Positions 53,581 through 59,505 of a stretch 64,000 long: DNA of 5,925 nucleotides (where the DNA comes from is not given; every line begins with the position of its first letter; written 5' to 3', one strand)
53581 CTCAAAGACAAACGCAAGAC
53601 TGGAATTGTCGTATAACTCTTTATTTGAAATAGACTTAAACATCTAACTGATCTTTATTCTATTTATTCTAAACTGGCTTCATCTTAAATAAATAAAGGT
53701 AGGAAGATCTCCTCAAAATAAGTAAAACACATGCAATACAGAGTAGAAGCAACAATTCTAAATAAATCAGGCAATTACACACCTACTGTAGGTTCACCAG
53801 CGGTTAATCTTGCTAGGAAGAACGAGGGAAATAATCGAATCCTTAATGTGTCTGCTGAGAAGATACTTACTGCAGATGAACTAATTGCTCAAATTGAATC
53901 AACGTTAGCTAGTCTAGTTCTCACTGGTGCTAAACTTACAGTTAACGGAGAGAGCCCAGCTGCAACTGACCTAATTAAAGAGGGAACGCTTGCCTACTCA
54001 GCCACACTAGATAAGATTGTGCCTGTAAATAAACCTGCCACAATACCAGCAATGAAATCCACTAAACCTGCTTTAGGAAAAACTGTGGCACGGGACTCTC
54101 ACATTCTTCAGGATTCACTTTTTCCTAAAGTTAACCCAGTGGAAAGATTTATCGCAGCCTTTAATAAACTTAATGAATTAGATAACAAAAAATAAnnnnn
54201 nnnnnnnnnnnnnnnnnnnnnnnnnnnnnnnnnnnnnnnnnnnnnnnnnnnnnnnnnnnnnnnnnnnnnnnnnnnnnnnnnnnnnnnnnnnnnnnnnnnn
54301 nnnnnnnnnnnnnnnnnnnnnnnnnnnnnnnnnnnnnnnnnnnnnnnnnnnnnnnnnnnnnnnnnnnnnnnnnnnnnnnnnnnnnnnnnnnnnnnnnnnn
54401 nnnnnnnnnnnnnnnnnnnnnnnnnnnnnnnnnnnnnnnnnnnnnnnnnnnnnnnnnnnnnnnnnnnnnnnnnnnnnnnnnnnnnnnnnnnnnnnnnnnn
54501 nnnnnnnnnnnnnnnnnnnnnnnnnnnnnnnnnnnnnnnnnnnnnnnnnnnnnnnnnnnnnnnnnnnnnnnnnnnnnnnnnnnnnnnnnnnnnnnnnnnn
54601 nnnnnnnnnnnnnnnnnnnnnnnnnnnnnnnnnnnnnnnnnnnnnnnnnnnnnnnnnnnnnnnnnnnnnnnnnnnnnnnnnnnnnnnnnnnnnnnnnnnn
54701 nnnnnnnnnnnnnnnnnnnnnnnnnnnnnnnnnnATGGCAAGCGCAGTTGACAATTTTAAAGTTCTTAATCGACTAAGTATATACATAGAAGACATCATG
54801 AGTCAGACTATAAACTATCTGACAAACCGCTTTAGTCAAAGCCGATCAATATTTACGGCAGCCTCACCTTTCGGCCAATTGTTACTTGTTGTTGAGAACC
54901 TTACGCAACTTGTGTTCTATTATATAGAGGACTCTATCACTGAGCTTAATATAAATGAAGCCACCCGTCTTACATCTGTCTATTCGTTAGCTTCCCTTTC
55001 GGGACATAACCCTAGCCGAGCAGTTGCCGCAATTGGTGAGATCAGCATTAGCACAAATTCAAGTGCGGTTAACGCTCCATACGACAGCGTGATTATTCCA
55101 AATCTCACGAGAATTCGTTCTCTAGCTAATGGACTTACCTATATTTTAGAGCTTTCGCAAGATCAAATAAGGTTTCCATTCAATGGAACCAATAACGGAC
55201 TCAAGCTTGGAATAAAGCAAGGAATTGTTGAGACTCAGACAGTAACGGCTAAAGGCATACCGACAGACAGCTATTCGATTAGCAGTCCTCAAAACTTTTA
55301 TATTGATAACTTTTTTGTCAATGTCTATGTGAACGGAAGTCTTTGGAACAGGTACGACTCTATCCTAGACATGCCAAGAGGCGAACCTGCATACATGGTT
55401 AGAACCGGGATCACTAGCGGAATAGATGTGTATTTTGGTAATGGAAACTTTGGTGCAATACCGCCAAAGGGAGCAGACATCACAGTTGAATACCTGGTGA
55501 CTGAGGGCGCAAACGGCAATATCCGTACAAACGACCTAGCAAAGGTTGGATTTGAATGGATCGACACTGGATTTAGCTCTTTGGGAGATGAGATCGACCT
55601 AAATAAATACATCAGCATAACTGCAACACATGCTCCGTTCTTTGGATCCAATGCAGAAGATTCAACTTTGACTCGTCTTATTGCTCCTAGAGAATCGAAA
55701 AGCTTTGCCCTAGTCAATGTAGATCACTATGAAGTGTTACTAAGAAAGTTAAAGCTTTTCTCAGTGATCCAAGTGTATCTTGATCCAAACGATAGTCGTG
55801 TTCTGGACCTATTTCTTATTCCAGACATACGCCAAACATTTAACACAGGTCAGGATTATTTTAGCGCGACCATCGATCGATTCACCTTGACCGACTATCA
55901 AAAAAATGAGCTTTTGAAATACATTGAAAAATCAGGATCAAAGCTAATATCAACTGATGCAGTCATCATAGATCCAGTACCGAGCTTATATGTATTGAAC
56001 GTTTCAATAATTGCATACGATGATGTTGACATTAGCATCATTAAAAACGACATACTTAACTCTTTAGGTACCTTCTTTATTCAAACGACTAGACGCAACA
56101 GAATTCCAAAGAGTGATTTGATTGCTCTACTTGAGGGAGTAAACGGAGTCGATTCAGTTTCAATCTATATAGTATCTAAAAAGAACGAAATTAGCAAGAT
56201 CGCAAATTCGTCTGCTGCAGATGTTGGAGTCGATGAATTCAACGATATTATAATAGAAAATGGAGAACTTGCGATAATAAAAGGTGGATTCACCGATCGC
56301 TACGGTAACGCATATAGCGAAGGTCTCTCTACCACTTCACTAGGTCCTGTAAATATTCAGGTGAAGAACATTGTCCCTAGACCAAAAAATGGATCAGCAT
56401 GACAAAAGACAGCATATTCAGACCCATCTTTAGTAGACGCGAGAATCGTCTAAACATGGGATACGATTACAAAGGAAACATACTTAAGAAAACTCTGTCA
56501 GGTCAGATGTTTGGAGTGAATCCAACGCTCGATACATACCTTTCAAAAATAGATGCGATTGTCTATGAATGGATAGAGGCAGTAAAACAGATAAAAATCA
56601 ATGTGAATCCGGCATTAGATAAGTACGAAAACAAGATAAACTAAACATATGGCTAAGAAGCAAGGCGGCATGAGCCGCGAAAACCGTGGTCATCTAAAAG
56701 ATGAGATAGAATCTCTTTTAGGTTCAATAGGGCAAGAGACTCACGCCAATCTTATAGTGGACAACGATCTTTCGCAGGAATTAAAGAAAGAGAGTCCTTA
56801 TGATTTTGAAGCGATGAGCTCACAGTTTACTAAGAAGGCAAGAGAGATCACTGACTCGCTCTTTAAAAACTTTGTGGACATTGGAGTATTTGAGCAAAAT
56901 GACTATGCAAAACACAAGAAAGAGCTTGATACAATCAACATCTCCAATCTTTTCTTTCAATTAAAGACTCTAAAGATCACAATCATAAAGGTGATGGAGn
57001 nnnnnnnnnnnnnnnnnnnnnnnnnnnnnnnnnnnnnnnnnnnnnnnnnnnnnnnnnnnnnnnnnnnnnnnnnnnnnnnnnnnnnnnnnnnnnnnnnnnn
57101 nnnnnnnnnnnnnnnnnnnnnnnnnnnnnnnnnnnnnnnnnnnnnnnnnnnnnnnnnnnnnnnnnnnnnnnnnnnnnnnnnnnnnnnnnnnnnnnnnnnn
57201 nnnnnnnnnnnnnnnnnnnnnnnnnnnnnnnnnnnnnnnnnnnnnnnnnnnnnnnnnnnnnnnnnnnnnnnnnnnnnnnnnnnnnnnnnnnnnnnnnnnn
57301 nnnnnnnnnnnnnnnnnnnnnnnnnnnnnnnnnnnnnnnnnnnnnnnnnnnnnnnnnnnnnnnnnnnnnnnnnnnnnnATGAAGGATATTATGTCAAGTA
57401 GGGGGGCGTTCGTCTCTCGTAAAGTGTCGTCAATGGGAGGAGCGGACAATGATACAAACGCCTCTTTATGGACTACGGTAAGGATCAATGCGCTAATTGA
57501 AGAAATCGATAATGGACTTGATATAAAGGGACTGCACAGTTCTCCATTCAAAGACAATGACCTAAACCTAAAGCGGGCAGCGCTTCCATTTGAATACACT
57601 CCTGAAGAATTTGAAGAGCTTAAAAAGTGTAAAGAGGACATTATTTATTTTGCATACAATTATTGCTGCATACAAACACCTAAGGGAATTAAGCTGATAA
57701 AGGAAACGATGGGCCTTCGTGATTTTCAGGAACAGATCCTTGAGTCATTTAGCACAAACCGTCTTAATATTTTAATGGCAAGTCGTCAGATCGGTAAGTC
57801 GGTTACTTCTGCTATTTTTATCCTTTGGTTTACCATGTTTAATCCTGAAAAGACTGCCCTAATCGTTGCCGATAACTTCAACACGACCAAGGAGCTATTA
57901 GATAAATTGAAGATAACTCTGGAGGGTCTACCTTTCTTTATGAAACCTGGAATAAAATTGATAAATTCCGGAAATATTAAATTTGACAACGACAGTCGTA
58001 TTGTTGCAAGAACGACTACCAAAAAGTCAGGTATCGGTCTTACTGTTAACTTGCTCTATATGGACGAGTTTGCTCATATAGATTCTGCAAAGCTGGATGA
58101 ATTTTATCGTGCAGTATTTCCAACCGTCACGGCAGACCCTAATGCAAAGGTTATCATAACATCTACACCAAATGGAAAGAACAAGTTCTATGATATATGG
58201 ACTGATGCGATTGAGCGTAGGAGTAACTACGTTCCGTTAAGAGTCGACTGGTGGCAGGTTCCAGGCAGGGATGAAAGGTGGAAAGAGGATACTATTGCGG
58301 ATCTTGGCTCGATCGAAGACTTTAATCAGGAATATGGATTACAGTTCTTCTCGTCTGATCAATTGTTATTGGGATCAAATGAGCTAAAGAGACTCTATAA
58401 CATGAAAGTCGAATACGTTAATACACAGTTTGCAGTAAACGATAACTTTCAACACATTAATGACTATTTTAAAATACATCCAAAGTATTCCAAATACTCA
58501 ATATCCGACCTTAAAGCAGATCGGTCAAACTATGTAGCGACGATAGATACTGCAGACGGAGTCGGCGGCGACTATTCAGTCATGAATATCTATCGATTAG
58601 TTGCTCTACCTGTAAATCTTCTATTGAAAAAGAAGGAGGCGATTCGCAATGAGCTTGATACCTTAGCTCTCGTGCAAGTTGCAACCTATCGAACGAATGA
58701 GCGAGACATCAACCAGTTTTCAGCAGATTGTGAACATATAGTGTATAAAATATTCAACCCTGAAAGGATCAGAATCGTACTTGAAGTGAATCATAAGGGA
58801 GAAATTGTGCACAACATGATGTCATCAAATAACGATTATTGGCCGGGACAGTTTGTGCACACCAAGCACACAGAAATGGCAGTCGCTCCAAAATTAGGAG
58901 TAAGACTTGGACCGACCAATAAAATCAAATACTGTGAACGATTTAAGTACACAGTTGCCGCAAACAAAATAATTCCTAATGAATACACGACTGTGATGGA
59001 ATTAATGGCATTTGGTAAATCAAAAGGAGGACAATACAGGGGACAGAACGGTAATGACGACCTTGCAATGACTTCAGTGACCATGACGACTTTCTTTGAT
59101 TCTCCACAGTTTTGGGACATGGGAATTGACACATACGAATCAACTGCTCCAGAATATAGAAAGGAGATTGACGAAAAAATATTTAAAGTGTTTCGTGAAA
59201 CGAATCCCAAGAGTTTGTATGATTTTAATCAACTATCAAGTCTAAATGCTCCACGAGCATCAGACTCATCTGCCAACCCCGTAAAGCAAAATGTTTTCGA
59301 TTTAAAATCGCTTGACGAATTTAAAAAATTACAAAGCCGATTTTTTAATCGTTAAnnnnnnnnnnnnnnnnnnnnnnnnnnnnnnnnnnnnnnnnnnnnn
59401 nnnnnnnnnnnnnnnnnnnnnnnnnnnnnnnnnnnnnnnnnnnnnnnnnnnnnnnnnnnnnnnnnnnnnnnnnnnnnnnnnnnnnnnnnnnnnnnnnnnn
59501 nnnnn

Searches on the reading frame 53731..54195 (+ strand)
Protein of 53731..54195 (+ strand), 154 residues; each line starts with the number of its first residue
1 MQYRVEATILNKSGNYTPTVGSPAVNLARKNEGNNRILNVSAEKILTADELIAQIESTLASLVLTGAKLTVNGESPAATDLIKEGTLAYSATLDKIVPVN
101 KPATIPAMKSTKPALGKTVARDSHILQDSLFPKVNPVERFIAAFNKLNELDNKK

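Call 9: search_protein_families(library=phrogs, proteins=[window:53731-54195:+], max_evalue=0.00001)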
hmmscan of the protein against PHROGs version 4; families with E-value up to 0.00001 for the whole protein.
window:53731-54195:+ (154 aa): 0 families

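Call 10: search_protein_families(library=pfam, proteins=[window:53731-54195:+], max_evalue=0.001)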
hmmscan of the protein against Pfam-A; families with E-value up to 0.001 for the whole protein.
window:53731-54195:+ (154 aa): 0 families

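Call 46: search_protein_families(library=pfam, proteins=[window:53731-54195:+], max_evalue=1)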
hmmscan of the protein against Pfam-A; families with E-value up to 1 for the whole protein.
window:53731-54195:+ (154 aa): 0 families

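Call 79: search_solved_structures(query=window:53731-54195:+, max_evalue=10)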
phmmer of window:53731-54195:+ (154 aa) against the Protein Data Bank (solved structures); distinct sequences matched with E-value up to 10: 0.

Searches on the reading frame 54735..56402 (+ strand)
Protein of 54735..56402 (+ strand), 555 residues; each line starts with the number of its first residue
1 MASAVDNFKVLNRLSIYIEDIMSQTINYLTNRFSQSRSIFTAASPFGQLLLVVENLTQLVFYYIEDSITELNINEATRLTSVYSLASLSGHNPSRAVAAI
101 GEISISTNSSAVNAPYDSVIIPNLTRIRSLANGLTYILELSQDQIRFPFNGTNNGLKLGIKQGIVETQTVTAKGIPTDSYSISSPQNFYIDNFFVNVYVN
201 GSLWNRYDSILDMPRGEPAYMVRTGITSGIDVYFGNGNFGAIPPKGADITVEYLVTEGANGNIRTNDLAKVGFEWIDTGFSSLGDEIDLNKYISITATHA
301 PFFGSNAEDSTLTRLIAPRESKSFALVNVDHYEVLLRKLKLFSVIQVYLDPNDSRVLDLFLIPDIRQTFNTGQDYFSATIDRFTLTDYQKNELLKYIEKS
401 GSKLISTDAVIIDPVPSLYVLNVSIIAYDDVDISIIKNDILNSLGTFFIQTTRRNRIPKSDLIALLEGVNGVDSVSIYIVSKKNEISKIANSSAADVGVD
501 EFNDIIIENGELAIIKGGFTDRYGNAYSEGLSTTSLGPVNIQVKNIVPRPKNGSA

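Call 9: search_protein_families(library=phrogs, proteins=[window:54735-56402:+], max_evalue=0.00001)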
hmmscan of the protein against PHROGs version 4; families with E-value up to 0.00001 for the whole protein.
window:54735-56402:+ (555 aa): 2 families
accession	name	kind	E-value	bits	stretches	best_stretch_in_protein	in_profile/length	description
phrog_219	-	tail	1.5e-27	97.4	1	62-451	54-427/598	baseplate wedge subunit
phrog_1369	-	tail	4.6e-09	36.5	1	51-316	35-280/489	baseplate protein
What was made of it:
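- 54735..56402 (+): Baseplate wedge gene, transcribed divergently from the tmRNA. It is the conserved synteny anchor. phrog_219, E 1.5e-27 (call 9).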

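Call 10: search_protein_families(library=pfam, proteins=[window:54735-56402:+], max_evalue=0.001)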
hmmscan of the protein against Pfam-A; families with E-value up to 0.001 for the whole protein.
window:54735-56402:+ (555 aa): 0 families

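Call 15: find_related_loci(query=window:54735-56402:+, collection=viral_contigs, flank=6000)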
Query window:54735-56402:+ (555 aa) in viral_contigs; peptide patterns used: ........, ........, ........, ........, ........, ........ (x = any residue, [..] = any of these).
126 stretches matched a pattern; 94 encode a relative of the query (tblastn E <= 1e-3); the best 80 are kept; 80 distinct loci.
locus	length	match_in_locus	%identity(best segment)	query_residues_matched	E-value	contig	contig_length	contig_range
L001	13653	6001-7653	77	1-551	0e+0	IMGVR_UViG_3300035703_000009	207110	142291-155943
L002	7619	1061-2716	76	1-552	0e+0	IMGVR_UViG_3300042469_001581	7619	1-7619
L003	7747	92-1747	75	1-552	0e+0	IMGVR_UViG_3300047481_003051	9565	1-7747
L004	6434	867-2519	75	1-551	0e+0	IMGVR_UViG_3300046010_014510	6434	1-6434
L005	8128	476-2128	75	1-551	0e+0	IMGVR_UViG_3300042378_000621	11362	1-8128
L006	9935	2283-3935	73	1-551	0e+0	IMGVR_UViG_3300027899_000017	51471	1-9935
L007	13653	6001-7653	73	1-551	0e+0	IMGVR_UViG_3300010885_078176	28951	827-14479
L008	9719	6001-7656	72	1-552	0e+0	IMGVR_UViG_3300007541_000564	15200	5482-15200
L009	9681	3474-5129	72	1-552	0e+0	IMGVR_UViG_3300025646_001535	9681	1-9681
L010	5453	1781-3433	71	1-551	0e+0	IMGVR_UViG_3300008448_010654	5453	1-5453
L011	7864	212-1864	68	1-551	0e+0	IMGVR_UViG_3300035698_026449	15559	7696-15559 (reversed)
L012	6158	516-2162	68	1-549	0e+0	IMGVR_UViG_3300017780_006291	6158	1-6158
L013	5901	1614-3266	67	1-551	0e+0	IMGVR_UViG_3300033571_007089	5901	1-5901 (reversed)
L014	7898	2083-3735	67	1-551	0e+0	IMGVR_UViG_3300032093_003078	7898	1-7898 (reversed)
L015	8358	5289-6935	68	1-549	0e+0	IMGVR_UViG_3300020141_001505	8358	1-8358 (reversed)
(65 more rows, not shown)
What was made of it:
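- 54735..56402 (+): Eighty relatives were found with it (call 15).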

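Call 61: search_dna_similar(query=window:54735-56402:+, collection=phages, mode=protein, max_rows=12)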
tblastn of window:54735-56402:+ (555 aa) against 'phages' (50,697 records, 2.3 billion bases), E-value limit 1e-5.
Records with a match: 35; places in all: 35; records where one place covers at least 80% of the query: 29.
Best place of each record, by identity: <60% 35.
By first word of the organism name: Prevotella 15; uncultured 6; Tenacibaculum 5; Sphingomonas 2; Chryseobacterium 2; Streptomyces 2; Flavobacterium 1; Aeromonas 1; Rhizobium 1.
By host as written in the record: Prevotella sp. 15; - 6; Tenacibaculum maritimum 3; Tenacibaculum sp. 2; Sphingomonas paucimobilis, Felix d'Herelle Reference Center for Phages host ... 2; Chryseobacterium indologenes MA9 2; Streptomyces lividans JI 1326 2; Flavobacterium sp. B330 1; and 2 more.
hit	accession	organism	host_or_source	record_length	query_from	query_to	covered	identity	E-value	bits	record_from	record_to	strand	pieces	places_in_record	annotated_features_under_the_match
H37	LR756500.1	uncultured phage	metagenomic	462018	7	547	97%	36.3%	7e-112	372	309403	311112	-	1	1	record has no annotation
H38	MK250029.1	Prevotella phage Lak-C1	Prevotella sp.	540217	1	543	96%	36.1%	9e-54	289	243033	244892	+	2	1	record has no annotation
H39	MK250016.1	Prevotella phage Lak-A1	Prevotella sp.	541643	1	543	96%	36.1%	9e-54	289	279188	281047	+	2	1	record has no annotation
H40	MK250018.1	Prevotella phage Lak-A1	Prevotella sp.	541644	1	543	96%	36.1%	9e-54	289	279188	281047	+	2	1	record has no annotation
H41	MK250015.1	Prevotella phage Lak-A1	Prevotella sp.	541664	1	543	96%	36.1%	9e-54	289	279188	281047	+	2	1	record has no annotation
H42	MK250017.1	Prevotella phage Lak-A1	Prevotella sp.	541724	1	543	96%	36.1%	9e-54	289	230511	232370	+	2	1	record has no annotation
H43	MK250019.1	Prevotella phage Lak-A2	Prevotella sp.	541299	1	543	96%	35.9%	4e-53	288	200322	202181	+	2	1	record has no annotation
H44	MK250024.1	Prevotella phage Lak-B5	Prevotella sp.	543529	1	541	95%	35.5%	1e-51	280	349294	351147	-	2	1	record has no annotation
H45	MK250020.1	Prevotella phage Lak-B1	Prevotella sp.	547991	1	541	95%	35.5%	1e-51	280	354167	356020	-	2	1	record has no annotation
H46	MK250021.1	Prevotella phage Lak-B2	Prevotella sp.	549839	1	541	95%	35.5%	1e-51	280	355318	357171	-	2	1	record has no annotation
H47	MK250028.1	Prevotella phage Lak-B9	Prevotella sp.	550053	1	541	95%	35.5%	1e-51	280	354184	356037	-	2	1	record has no annotation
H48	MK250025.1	Prevotella phage Lak-B6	Prevotella sp.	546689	1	541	95%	35.5%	1e-51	279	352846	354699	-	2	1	record has no annotation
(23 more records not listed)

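Call 63: get_annotated_region(hit=H37, flank=4000)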
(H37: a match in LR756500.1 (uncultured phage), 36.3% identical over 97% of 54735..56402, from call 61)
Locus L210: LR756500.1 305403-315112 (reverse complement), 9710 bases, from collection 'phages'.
description: uncultured phage genome assembly, chromosome: 1.
organism: uncultured phage (NCBI taxid 278008)
taxonomy: Viruses; environmental samples
host: -; source: metagenomic; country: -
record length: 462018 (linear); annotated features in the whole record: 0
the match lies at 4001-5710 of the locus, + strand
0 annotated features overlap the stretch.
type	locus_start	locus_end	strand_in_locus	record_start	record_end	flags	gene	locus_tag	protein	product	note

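Call 64: get_annotated_region(hit=H38, flank=4000)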
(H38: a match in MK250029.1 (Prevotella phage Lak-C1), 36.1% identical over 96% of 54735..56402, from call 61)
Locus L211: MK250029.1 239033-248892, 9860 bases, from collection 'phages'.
description: MAG: Prevotella phage Lak-C1, complete genome.
organism: Prevotella phage Lak-C1 (NCBI taxid 2491292)
taxonomy: Viruses; Duplodnaviria; Heunggongvirae; Uroviricota; Caudoviricetes
host: Prevotella sp.; source: human feces; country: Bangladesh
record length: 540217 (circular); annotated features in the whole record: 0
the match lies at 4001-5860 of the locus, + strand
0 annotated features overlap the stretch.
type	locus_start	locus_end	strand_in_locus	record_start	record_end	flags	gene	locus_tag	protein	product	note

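Call 76: find_encoding_contigs(protein=window:54735-56402:+, flank=3000, max_places=4)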
Protein window:54735-56402:+ (555 aa): no gene with exactly this product is on record in the collection.

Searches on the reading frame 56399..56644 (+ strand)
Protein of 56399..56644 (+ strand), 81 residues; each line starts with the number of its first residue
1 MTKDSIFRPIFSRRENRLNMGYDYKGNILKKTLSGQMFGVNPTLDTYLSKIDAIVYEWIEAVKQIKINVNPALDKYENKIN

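Call 46: search_protein_families(library=pfam, proteins=[window:56399-56644:+], max_evalue=1)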
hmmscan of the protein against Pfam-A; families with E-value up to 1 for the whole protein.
window:56399-56644:+ (81 aa): 2 families
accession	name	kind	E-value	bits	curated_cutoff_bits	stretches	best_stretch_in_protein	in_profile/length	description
PF07426.16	Dynactin_p22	-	0.067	13.4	25.2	1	29-80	105-156/168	Dynactin subunit p22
PF10360.14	DUF2433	-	0.15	12.6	27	1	34-77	4-47/124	Protein of unknown function (DUF2433)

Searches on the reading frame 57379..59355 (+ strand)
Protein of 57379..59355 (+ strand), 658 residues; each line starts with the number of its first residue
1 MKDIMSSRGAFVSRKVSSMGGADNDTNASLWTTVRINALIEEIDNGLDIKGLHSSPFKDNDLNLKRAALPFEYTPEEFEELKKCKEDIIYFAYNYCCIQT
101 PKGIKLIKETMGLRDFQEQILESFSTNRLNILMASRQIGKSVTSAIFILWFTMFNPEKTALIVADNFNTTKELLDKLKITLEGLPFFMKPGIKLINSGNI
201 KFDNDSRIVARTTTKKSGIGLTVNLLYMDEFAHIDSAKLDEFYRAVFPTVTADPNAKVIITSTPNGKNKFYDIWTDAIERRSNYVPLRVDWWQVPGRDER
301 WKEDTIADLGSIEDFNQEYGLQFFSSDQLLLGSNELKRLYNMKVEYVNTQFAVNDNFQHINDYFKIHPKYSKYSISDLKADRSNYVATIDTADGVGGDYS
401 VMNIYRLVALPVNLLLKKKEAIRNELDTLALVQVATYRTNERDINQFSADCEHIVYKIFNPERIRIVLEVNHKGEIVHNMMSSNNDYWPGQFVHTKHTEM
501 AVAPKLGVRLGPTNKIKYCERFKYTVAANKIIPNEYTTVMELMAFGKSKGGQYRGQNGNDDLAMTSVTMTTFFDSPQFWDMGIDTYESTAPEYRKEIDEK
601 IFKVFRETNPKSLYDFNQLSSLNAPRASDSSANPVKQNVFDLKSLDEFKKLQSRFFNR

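Call 9: search_protein_families(library=phrogs, proteins=[window:57379-59355:+], max_evalue=0.00001)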
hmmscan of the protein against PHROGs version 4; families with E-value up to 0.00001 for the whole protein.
window:57379-59355:+ (658 aa): 7 families
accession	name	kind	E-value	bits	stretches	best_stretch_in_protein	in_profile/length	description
phrog_5989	-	head and packaging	2.5e-52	179.2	1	62-321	95-332/347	terminase large subunit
phrog_2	-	head and packaging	2.6e-39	136.6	1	107-573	261-591/807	terminase large subunit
phrog_36964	-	head and packaging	3.9e-38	132.1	1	144-410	438-698/890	terminase large subunit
phrog_7579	-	head and packaging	2.1e-14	54.3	1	111-298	1-182/239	terminase large subunit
phrog_9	-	head and packaging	3.5e-12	47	1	86-296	186-397/812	terminase large subunit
phrog_38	-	head and packaging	4.3e-10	39.9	1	70-401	266-567/760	terminase large subunit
phrog_675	-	head and packaging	3.3e-07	30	1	115-267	45-194/576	terminase large subunit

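Call 10: search_protein_families(library=pfam, proteins=[window:57379-59355:+], max_evalue=0.001)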
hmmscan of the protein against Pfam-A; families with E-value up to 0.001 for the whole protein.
window:57379-59355:+ (658 aa): 1 family
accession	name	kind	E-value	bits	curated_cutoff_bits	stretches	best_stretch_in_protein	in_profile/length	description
PF03237.21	Terminase_6N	-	1.5e-17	64.4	22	1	131-325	1-202/215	Terminase large subunit, T4likevirus-type, N-terminal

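Call 11: search_dna_similar(query=window:57379-59355:+, collection=phages, mode=protein, max_rows=25)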
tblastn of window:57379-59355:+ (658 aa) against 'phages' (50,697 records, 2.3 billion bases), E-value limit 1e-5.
Records with a match: 2710; places in all: 2767; records where one place covers at least 80% of the query: 327.
Best place of each record, by identity: <60% 2710.
By first word of the organism name: Escherichia 666; Synechococcus 378; Klebsiella 331; Vibrio 239; Salmonella 202; Shigella 89; Aeromonas 80; Acinetobacter 71; Cyanophage 61; Enterobacter 59; and 70 more.
By host as written in the record: - 568; Escherichia coli 277; Klebsiella pneumoniae 114; Synechococcus 107; Synechococcus sp. 38; Escherichia coli O157:H7 38; Salmonella enterica 29; Synechococcus sp. WH7803 28; and 588 more.
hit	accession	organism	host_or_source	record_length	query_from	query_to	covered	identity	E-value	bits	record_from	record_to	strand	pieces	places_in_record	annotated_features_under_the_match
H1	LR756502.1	uncultured phage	metagenomic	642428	30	641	93%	32.8%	2e-60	342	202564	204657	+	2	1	record has no annotation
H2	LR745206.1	uncultured phage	metagenomic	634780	30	581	84%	34.9%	3e-60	343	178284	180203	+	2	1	record has no annotation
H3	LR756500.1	uncultured phage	metagenomic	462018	63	603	82%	34.4%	1e-95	442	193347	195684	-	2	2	record has no annotation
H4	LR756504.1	uncultured phage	metagenomic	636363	40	601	85%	33.2%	1e-48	303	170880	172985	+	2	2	record has no annotation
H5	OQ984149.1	Phage C48C1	-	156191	64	610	83%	32.0%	7e-74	265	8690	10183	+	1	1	terminase large subunit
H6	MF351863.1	Synechococcus phage Bellamy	Synechococcus str. WH8109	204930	63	600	82%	31.7%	2e-65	240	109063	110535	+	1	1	124: terminase large subunit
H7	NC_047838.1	Synechococcus phage Bellamy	Synechococcus str. WH8109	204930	63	600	82%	31.7%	2e-65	240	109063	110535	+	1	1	124: terminase large subunit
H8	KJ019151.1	Synechococcus phage ACG-2014f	-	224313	63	614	84%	30.7%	4e-63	233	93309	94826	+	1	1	terminase large subunit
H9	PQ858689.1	Flavobacterium phage MaF61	Flavobacterium sp. B330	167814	28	601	87%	29.4%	1e-59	223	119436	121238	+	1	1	putative terminase large subunit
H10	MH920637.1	Synechococcus phage S-B43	Synechococcus sp. MW02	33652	64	567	77%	33.5%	4e-68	248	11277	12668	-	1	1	terminase large subunit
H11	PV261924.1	Synechococcus phage RN05-S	Synechococcus sp. MW02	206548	64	567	77%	33.5%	4e-68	248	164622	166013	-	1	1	erminase large subunit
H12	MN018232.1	Synechococcus phage S-B43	Synechococcus sp. MW02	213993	64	567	77%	33.5%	4e-68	248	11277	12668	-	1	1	terminase large subunit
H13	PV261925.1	Synechococcus phage RB11-B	Synechococcus sp. MW02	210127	64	567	77%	33.5%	1e-67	247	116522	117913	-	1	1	terminase large subunit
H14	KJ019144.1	Synechococcus phage ACG-2014f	-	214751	63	614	84%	30.5%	6e-63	233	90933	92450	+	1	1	terminase large subunit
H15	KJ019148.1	Synechococcus phage ACG-2014f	-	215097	63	614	84%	30.5%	6e-63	233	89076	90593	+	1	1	terminase large subunit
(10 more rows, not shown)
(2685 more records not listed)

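Call 77: find_encoding_contigs(protein=window:57379-59355:+, flank=3000, max_places=4)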
Protein window:57379-59355:+ (658 aa): no gene with exactly this product is on record in the collection.
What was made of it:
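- Tried and rejected: Exact look-ups of the wedge and TerL proteins found nothing on record (calls 76, 77).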
